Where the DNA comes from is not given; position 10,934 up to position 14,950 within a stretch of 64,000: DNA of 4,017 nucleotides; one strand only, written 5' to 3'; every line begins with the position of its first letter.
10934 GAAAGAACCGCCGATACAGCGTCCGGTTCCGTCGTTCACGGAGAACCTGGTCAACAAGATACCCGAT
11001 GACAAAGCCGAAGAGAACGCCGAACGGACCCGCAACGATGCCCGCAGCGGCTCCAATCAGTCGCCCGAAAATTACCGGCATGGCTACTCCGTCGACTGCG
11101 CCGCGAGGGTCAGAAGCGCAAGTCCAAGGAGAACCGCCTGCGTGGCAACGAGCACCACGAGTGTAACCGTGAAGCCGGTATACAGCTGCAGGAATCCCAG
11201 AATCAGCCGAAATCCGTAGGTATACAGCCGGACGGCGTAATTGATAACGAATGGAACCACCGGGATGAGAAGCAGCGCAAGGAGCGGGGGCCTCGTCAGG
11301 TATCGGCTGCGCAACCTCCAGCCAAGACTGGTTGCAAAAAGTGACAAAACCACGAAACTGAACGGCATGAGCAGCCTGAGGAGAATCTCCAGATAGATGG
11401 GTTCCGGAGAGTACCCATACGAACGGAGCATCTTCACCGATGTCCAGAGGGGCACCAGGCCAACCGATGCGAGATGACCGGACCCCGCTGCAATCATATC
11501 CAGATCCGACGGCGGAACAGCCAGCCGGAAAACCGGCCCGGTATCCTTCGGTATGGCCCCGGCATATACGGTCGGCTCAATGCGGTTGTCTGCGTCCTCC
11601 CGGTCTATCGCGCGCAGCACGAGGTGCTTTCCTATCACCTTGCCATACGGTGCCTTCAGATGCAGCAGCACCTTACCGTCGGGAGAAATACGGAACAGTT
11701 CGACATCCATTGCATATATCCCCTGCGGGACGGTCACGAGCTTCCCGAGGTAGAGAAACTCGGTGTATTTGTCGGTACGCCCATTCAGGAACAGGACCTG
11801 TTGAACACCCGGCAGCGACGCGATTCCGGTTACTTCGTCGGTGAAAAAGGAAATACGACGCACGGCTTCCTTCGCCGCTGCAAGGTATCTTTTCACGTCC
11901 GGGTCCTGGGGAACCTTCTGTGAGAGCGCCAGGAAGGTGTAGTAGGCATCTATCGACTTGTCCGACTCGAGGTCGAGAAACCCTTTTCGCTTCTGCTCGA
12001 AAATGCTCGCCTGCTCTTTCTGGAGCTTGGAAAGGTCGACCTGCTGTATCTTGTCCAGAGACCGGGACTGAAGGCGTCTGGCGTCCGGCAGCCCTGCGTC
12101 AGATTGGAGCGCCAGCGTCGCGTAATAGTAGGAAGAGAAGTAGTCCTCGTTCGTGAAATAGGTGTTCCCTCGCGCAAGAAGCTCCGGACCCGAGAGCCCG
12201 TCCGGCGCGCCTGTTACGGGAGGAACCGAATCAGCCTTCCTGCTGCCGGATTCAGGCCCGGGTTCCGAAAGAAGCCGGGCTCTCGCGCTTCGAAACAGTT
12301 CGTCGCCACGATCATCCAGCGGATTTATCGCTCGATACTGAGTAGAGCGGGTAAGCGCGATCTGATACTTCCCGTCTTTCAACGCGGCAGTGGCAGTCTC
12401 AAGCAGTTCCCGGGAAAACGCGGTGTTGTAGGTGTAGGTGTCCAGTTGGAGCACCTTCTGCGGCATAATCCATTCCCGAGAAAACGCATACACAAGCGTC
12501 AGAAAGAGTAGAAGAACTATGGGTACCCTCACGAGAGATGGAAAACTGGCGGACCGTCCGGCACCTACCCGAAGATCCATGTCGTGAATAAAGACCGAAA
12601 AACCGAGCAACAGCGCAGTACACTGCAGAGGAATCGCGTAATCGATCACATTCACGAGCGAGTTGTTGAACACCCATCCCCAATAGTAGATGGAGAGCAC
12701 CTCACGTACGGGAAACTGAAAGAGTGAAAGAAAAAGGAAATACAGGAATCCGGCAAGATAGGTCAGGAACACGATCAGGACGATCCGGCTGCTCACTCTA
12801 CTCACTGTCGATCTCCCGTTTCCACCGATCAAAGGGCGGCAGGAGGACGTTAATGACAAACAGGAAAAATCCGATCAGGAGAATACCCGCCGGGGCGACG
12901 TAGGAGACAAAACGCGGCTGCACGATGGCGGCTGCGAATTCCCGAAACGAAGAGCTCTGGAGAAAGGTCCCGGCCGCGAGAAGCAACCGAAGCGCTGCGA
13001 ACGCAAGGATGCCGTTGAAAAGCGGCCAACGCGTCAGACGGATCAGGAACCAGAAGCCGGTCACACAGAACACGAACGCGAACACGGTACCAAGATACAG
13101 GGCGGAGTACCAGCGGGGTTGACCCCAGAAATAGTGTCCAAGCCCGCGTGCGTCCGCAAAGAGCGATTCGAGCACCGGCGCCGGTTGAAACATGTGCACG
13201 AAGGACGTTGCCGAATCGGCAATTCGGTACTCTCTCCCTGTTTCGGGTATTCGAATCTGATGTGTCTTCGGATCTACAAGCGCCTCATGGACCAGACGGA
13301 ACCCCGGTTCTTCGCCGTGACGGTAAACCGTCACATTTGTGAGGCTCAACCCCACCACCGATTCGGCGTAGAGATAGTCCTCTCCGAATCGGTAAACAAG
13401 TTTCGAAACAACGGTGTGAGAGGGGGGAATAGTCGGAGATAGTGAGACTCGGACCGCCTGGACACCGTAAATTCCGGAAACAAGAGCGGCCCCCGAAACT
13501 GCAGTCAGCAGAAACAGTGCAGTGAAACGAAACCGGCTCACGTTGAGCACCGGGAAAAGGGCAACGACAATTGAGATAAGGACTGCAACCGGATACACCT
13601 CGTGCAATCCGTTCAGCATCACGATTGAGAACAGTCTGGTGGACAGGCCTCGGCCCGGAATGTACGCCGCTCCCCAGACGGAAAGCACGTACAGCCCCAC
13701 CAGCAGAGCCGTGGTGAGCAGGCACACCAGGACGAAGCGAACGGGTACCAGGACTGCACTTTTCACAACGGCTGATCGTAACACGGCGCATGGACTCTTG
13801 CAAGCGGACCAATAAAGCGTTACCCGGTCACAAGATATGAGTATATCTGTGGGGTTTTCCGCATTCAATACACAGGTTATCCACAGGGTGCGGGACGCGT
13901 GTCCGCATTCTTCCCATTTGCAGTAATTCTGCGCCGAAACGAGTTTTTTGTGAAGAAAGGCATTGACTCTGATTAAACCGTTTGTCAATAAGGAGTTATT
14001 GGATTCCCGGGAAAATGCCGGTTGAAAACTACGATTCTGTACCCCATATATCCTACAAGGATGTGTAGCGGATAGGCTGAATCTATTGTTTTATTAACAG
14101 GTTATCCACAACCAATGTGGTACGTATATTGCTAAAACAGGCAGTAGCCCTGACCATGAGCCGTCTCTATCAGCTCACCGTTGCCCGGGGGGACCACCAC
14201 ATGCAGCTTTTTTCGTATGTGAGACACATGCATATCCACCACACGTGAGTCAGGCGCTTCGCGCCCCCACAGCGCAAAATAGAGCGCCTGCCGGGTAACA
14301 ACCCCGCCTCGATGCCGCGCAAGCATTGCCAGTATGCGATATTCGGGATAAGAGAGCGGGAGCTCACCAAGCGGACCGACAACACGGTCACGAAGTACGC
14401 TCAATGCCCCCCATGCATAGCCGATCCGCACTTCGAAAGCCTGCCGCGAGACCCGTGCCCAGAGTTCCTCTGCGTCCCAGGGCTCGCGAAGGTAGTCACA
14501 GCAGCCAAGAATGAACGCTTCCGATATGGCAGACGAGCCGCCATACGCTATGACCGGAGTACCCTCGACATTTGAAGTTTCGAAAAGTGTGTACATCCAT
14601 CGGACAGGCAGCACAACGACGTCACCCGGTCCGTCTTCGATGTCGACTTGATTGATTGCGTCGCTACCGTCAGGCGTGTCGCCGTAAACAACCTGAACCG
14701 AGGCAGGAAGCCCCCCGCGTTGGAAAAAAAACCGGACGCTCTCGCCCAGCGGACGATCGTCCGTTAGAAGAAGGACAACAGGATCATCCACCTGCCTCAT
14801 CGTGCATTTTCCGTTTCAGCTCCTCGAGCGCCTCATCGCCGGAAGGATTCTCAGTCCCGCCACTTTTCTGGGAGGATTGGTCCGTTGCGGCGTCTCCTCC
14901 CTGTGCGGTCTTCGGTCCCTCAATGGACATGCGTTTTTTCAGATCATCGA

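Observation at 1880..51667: Pervasive leaderless-mRNA architecture: -10 box 6-9 nt before start codons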

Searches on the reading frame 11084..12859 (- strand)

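Call 13: search_protein_families(library=pfam, proteins=[window:11084-12859:-], max_evalue=0.001)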
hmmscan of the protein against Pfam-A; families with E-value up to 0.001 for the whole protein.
window:11084-12859:- (591 aa): 1 family
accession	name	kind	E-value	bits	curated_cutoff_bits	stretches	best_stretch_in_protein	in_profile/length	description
PF03739.19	LptF_LptG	-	9.1e-06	25.4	27.9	1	382-543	165-321/353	Lipopolysaccharide export system permease LptF/LptG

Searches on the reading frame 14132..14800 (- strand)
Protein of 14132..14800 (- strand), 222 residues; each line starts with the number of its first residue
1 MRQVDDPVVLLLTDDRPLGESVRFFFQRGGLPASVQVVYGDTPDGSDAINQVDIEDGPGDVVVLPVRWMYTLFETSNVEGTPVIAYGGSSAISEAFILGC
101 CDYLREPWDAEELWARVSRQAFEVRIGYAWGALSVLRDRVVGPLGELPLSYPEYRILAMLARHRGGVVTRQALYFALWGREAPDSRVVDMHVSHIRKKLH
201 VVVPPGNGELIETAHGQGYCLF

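Call 13: search_protein_families(library=pfam, proteins=[window:14132-14800:-], max_evalue=0.001)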
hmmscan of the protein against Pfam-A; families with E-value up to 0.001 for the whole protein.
window:14132-14800:- (222 aa): 1 family
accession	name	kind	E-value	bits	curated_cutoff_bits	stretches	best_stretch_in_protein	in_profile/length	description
PF00486.34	Trans_reg_C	-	1.5e-19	70.2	26.2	1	146-221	3-77/77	Transcriptional regulatory protein, C terminal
